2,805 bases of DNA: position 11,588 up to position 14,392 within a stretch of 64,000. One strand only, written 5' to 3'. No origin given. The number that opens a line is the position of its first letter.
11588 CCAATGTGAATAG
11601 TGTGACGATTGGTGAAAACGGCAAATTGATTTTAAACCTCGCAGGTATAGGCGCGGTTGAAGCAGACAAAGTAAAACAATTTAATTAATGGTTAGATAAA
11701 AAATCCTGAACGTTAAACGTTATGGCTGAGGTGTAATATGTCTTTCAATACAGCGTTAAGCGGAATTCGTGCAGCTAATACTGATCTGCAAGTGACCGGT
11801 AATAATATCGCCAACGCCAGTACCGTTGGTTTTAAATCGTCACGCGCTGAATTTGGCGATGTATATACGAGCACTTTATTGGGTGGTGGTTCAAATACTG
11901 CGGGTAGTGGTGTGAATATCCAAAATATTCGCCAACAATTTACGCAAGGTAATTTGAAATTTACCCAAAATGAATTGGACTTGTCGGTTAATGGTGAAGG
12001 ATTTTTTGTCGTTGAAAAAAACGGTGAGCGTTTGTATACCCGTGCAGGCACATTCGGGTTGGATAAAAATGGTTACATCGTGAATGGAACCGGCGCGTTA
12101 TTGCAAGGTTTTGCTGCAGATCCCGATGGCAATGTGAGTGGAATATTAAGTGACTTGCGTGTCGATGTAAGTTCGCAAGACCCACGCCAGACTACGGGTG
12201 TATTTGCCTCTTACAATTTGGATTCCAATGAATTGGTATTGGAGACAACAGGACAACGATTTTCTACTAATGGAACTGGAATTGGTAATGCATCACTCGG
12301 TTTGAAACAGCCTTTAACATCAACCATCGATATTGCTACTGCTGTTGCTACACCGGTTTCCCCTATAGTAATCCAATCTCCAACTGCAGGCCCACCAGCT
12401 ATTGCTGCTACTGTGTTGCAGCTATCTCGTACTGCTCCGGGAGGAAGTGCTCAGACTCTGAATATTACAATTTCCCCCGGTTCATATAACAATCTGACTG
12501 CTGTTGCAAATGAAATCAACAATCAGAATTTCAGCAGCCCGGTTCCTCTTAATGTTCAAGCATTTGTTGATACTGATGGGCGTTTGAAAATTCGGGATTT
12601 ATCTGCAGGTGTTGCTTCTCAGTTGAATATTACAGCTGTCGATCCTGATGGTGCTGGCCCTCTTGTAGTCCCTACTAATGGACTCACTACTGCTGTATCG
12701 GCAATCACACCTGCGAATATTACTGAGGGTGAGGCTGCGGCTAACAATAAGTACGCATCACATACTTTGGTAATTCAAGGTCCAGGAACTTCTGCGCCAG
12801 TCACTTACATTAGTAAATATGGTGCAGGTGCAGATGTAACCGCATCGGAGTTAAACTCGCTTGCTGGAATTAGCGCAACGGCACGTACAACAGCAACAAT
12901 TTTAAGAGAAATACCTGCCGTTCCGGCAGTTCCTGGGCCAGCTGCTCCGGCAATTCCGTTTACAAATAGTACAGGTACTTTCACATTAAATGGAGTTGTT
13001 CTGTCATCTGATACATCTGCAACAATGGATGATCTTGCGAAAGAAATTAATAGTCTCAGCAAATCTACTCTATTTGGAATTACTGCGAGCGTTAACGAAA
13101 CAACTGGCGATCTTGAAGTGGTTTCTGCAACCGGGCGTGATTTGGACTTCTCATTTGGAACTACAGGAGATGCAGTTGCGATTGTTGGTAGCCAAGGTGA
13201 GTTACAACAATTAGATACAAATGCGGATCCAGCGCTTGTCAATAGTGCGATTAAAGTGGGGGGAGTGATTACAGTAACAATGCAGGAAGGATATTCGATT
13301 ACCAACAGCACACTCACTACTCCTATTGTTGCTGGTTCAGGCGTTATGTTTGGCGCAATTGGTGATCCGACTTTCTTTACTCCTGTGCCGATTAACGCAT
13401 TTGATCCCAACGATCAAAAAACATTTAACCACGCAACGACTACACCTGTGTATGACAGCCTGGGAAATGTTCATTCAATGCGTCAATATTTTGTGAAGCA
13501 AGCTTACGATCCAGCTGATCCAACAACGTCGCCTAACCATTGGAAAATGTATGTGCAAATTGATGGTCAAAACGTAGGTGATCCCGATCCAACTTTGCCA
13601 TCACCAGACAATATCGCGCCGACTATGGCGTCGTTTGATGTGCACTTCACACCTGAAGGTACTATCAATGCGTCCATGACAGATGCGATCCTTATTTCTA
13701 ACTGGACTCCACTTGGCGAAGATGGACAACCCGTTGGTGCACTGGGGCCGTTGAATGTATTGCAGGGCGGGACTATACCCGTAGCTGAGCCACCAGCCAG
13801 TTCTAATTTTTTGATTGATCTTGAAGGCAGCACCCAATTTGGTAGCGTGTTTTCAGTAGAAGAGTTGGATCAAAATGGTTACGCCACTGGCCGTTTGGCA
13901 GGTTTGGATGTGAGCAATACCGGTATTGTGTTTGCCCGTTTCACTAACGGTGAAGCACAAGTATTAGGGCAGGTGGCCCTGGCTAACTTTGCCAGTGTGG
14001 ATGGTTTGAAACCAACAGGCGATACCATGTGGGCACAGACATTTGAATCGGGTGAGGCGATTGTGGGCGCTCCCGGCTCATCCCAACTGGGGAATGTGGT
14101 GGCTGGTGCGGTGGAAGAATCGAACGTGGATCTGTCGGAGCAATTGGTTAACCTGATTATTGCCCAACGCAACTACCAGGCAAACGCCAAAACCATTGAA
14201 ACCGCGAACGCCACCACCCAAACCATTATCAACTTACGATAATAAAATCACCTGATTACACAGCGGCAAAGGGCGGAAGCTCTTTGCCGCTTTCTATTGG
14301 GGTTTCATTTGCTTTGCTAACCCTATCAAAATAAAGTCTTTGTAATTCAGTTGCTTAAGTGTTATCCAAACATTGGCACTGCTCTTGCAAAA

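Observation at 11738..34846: All surface-exposed axial flagellar proteins are enlarged together while the rod proteins stay canonical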

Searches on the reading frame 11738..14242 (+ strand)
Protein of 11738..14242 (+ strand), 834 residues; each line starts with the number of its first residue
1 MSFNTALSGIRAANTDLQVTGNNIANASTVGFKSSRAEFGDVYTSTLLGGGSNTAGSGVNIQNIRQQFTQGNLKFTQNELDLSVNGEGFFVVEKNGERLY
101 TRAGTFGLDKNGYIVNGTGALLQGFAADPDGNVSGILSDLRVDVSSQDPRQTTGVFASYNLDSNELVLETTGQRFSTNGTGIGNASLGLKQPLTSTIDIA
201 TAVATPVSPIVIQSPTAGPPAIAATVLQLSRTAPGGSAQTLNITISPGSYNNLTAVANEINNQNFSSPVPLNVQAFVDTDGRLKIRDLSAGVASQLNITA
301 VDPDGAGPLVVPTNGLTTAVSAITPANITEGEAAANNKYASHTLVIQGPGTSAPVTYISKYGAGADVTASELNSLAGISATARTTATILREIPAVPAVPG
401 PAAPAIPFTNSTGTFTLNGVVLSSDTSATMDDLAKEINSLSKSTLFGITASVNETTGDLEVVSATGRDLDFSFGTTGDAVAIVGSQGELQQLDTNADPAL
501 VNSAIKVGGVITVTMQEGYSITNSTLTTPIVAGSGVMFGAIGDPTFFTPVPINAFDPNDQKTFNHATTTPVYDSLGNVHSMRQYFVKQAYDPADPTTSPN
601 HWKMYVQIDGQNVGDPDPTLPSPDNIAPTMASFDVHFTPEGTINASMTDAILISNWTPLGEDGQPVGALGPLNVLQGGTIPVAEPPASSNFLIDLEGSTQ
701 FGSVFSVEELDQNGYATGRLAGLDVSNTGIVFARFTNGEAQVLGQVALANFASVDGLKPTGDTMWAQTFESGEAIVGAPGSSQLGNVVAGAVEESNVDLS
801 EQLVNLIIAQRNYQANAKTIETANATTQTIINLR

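Call 3: search_protein_families(library=pfam, proteins=[window:11738-14242:+], max_evalue=0.01)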
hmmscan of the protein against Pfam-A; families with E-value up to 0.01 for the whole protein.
window:11738-14242:+ (834 aa): 5 families
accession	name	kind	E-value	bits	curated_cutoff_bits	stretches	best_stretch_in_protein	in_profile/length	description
PF07559.19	FlgE_D2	-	3.3e-33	115.6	22.7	1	550-715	10-142/142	Flagellar basal body protein FlaE D2 domain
PF06429.18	Flg_bbr_C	-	3.5e-15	55.7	23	1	789-833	2-46/46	Flagellar basal body rod FlgEFG protein C-terminal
PF22692.1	LlgE_F_G_D1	-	1.6e-11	44.6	27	1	84-124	2-43/64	Flagellar hook protein FlgE/F/G D1 domain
PF00460.25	Flg_bb_rod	-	8e-06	26.2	20.7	1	3-33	1-31/31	Flagella basal body rod protein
PF07196.18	Flagellin_IN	-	2.9e-05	24.6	22.7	1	408-465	4-55/55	Flagellin hook IN motif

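Call 7: find_homologous_proteins(query=window:11738-14242:+, max_evalue=1e-10)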
Query window:11738-14242:+ (834 aa): 1068 proteins with E <= 1e-10 among 8000 candidates; the best 120 are listed.
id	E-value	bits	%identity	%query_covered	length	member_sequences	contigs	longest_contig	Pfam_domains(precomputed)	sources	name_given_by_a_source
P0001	0.0e+0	1531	86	100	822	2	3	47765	PF06429.19,PF00460.26,PF22692.2,PF07559.20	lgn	-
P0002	0.0e+0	1495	84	100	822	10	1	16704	PF06429.19,PF00460.26,PF22692.2,PF07559.20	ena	-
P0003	0.0e+0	1470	83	100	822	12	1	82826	PF06429.19,PF22692.2,PF07559.20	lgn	-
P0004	0.0e+0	1459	82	100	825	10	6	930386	PF06429.19,PF00460.26,PF22692.2,PF07559.20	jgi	jgi:flagellar hook protein FlgE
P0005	0.0e+0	1458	81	100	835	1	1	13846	PF06429.19,PF22692.2,PF07559.20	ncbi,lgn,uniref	ncbi:MAG: flagellar hook-basal body complex protein [Cellvibrio sp.]|uniref:flagellar hook-basal bod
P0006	0.0e+0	1453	83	100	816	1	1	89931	PF06429.19,PF22692.2,PF07559.20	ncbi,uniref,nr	ncbi:MAG: flagellar hook-basal body complex protein [Cellvibrio sp.]|uniref:flagellar hook-basal bod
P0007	0.0e+0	1450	83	100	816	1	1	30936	PF06429.19,PF22692.2,PF07559.20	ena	-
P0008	0.0e+0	1443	82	100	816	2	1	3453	PF06429.19,PF22692.2,PF07559.20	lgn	-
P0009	0.0e+0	1433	80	100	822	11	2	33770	PF06429.19,PF22692.2,PF07559.20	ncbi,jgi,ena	-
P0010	0.0e+0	1421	80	100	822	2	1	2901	PF06429.19,PF22692.2,PF07559.20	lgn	-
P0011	0.0e+0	1418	81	100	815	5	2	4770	PF06429.19,PF00460.26,PF22692.2,PF07559.20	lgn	-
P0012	0.0e+0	1405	80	100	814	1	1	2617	PF06429.19,PF22692.2,PF07559.20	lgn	-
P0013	0.0e+0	1390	79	100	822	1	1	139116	PF06429.19,PF22692.2,PF07559.20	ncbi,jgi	jgi:flagellar hook protein FlgE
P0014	0.0e+0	1390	79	100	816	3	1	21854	PF06429.19,PF22692.2,PF07559.20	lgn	-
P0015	0.0e+0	1389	82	97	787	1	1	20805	PF22692.2,PF07559.20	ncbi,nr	ncbi:MAG TPA: ribonuclease III, partial [Cellvibrio sp.]|nr:ribonuclease III [Cellvibrio sp.]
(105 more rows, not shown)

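Call 32: search_protein_representatives(protein=window:11738-14242:+)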
Query: 834 residues. Proteins with E-value up to 0.001 (for the whole library): 20514; up to 1e-10: 10714; up to 1e-30: 2341. The best 150 are listed.
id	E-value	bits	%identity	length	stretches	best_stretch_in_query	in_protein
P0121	1.6e-229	780.9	52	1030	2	215-834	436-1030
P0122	1.0e-202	692.2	51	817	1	1-834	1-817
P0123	2.6e-198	677.7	49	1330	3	503-834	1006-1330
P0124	1.3e-195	668.8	52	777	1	1-834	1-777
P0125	1.0e-184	632.8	46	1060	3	504-834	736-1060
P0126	4.9e-175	600.7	45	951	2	253-833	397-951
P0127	2.3e-174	598.5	42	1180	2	248-833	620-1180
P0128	5.3e-164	564.2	44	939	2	229-833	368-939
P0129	2.3e-162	558.8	44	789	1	1-834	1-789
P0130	1.0e-161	556.7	49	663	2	327-834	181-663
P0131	4.7e-160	551.2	47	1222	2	299-832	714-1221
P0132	1.0e-159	550.1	42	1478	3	271-834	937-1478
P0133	1.7e-159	549.3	41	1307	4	250-834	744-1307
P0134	1.7e-157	542.7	51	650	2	369-834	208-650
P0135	9.8e-157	540.2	41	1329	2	236-833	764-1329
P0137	7.1e-156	537.4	44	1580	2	254-834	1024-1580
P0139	1.1e-149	516.9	49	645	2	337-834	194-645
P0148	5.4e-134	465.0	51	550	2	507-833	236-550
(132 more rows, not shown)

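Call 33: list_cluster_members(proteins=[P0121, P0123, P0125, P0127, P0132, P0137, P0130, P0134, P0139, P0148])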
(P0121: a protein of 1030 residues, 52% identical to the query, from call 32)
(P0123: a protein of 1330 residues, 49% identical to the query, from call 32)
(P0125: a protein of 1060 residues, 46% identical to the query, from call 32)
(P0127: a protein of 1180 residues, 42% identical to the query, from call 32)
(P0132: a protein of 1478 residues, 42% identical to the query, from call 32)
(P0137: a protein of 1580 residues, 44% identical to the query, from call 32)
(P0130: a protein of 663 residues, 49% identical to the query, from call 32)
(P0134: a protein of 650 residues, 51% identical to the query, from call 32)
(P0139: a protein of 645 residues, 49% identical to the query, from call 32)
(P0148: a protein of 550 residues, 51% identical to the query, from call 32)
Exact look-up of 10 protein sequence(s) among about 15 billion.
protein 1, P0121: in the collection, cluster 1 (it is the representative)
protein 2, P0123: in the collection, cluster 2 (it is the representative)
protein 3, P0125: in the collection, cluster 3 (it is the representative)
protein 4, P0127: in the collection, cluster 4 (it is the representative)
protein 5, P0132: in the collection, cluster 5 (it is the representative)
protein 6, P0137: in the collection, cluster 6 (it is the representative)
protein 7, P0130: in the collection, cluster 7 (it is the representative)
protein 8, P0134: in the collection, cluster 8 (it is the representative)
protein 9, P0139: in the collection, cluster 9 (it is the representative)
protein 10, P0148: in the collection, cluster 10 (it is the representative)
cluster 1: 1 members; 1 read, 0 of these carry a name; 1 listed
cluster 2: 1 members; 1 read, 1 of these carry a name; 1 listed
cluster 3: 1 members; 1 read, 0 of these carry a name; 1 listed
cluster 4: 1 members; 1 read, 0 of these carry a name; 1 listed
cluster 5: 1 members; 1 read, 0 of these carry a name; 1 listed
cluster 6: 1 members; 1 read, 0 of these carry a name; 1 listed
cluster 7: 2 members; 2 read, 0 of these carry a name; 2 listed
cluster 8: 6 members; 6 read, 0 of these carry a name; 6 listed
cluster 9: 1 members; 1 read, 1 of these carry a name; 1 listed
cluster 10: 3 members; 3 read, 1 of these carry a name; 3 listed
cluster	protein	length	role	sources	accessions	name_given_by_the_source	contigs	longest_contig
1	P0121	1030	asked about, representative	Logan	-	-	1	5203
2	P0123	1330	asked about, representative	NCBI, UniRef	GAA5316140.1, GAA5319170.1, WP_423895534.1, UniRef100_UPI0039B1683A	MAG: hypothetical protein AseanaTS_13450 [Candidatus Pelagadaptatus aseana] | flagellar hook-basal body complex protein n=1 Tax=Candidatus Pelagadaptatus aseana ...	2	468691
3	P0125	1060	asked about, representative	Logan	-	-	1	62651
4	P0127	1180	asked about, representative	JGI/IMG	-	-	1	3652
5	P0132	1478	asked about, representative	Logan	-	-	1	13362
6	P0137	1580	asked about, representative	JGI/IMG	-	-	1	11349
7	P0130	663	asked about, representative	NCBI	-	-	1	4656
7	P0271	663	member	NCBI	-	-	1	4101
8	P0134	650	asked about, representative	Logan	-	-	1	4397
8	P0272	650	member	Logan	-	-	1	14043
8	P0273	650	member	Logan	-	-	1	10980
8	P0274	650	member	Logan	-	-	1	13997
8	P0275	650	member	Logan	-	-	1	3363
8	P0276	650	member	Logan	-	-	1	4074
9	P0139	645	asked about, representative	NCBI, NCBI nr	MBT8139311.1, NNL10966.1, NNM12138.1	MAG: flagellar hook protein FlgE [Gammaproteobacteria bacterium] | flagellar hook protein FlgE [Gammaproteobacteria bacterium]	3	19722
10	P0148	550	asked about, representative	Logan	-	-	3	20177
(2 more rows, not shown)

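Call 44: search_solved_structures(query=window:11738-14239:+, max_evalue=0.01)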
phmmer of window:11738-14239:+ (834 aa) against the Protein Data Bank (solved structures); distinct sequences matched with E-value up to 0.01: 18.
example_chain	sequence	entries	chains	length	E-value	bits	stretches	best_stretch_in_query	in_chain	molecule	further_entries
9yee_Ce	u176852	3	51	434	6.1e-61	210.1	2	554-834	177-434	Flagellar hook protein FlgE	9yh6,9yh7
8z5u_D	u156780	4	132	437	1e-59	206.1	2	554-834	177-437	Flagellar hook protein FlgE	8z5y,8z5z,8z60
6jzt_A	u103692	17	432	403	1.8e-54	188.8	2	670-834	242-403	Flagellar hook protein FlgE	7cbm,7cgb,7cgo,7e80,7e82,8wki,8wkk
3a69_A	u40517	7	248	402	7.5e-54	186.7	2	670-834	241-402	Flagellar hook protein flgE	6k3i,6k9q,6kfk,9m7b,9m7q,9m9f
5jxl_A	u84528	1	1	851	4e-37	131.4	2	567-834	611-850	flagellar hook protein FlgE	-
9wwj_L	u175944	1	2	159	4.1e-37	131.3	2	713-794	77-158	Flagellar hook protein FlgE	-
9yee_Ba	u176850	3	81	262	2.7e-29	105.5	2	723-824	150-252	Flagellar basal-body rod protein FlgG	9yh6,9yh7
1wlg_A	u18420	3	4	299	1.1e-26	96.9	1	670-800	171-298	Flagellar hook protein flgE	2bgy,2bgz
8z5u_A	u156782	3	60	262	1.6e-26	96.3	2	726-824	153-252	Flagellar basal-body rod protein FlgG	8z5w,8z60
5wrh_A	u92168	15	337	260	6.6e-26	94.3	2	6-129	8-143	Flagellar basal-body rod protein FlgG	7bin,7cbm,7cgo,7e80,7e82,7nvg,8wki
6jzr_A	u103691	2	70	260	9.6e-26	93.7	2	6-129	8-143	Flagellar basal-body rod protein FlgG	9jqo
6ndx_B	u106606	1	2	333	2e-21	79.5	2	566-794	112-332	Flagellar hook protein FlgE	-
6jf2_A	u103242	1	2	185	1.4e-11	46.9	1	54-129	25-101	Flagellar basal-body rod protein FlgG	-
9wx3_D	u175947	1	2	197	2.7e-11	46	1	548-717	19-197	Flagellar hook protein FlgE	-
9yee_Ca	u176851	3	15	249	7e-11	44.6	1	6-126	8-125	Flagellar basal-body rod protein FlgF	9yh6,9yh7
5az4_A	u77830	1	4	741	2.1e-10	43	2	563-800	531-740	Flagellar hook subunit protein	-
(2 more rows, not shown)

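Call 46: predict_structure(alignment_id=A1)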
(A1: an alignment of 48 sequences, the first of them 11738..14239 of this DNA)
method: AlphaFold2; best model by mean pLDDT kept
length: 834 residues; sequences in the alignment: 48
mean_pLDDT: 63.7   pTM: 0.50
mean pLDDT of the five models: 63.7, 63.6, 62.0, 60.5, 59.5
residues with pLDDT >= 90: 209; 70-90: 217; 50-70: 70; < 50: 338
segments of 3 or more residues with pLDDT < 50: 1-115, 117-157, 654-807, 809-834
pLDDT, mean of each block of 10 residues (from residue 1): 25 29 26 24 26 30 28 25 26 33 39 45 37 37 31 44 69 82 89 93 92 83 89 87 94 96 95 95 93 90 69 88 92 86 84 85 89 87 94 72 85 92 83 94 92 93 94 93 91 91 93 85 76 72 75 73 79 65 81 70 83 72 65 78 73 48 34 31 29 28 26 30 36 40 39 34 38 41 29 31 45 46 45 41
secondary structure, 60 per line:
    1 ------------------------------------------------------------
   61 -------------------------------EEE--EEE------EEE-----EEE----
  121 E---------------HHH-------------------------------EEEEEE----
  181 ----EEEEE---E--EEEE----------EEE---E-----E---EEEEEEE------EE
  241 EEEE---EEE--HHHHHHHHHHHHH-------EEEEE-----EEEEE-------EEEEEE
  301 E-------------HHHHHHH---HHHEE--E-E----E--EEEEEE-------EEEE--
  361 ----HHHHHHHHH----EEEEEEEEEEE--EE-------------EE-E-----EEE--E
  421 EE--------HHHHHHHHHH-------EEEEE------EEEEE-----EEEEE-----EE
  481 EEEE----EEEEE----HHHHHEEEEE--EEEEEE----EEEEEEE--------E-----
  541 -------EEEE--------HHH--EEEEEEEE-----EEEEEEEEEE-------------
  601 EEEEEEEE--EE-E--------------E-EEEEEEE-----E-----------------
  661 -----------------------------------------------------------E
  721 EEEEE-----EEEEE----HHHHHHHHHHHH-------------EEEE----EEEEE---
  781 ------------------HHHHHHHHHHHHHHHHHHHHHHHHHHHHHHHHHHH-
elements in order (helices of 4 or more, strands of 3 or more residues): E92-94 E97-99 E106-108 E114-116 E171-176 E185-189 E196-199 E210-212 E226-232 E239-244 E248-250 H253-265 E273-277 E283-287 E295-301 H315-321 E342-347 E355-358 H365-373 E378-388 E415-417 E420-422 H431-440 E448-452 E459-463 E469-473 E479-484 E489-493 H498-502 E503-507 E510-515 E520-526 E548-551 E565-572 E578-587 E601-608 E631-637 E720-725 E731-735 H740-751 E765-768 E773-777 H799-833

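Call 50: fold_search(model_id=the predicted structure, library=pdb)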
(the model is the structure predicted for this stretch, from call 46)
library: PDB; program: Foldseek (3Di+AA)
matches with E <= 10: 538; with E <= 0.001: 12
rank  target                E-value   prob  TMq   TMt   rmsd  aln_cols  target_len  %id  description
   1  9ygu_A7               8.6e-06  1.00  0.15  0.22  16.2       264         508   16  Flagella filament structure in H. pylori composed of flagellin FlaA (released 2026-02-25)
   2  8erm_A                9.6e-06  1.00  0.15  0.50   5.5       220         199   22  Crystal structure of FliC D2/D3 domains from Pseudomonas aeruginosa PAO1 (released 2023-05-17)
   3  9wx3_D                1.1e-05  1.00  0.09  0.36   3.0        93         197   38  Structure of flagellar hook subunit FlgE D-II domain in Pseudomonas aeruginosa (released 2025-12-24)
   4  9wx3_A                1.4e-05  1.00  0.09  0.36   3.0        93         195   38  Structure of flagellar hook subunit FlgE D-II domain in Pseudomonas aeruginosa (released 2025-12-24)
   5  6jzt_A                1.6e-05  0.99  0.10  0.19  52.3       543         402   22  Structure of the bacterial flagellar hook from Salmonella typhimurium (released 2019-07-17)
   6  6k9q_Q                2.5e-05  0.99  0.10  0.18  49.2       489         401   24  Structure of the native supercoiled hook as a universal joint (released 2020-02-12)
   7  8erm_B                3.8e-05  1.00  0.14  0.47   6.0       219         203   21  Crystal structure of FliC D2/D3 domains from Pseudomonas aeruginosa PAO1 (released 2023-05-17)
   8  3a69                  3.8e-05  1.00  0.10  0.22  25.4       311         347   26  Atomic model of the bacterial flagellar hook based on docking an X-ray derived structure and terminal two alpha-helices  (released 2009-12-15)
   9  7cbm_DA               6.4e-05  0.96  0.08  0.16  48.9       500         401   23  Cryo-EM structure of the flagellar distal rod with partial hook from Salmonella (released 2021-04-28)
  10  9go6_1                2.1e-04  1.00  0.09  0.17  24.8       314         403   26  Salmonella hook-filament junction complex (released 2025-04-09)
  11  8z5y_D                4.1e-04  1.00  0.10  0.18  27.6       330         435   21  Cryo-EM structure of the L-hook of the polar flagellum (released 2025-10-22)
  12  6iwy                  8.0e-04  0.66  0.10  0.18  28.7       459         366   11  Crystal structure of the flagellar cap protein FliD from Helicobacter pylori (released 2019-05-22)
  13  9n8h_A                1.6e-03  1.00  0.10  0.21   5.0       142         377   20  In situ sheathed flagellar filament of Vibrio cholerae resolved with helical reconstruction. (released 2025-09-24)
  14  9m6h_A                2.5e-03  0.82  0.11  0.19  23.8       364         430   10  structure of FliD-FliC at a 10:10 stoichiometry (released 2025-07-16)
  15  9u7y_FE               5.1e-03  0.99  0.09  0.19  11.4       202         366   23  Structure of the tip region of the intial complex in bacterial flagellar filament assembly at 3.68 angstroms resoluti (released 2026-04-01)
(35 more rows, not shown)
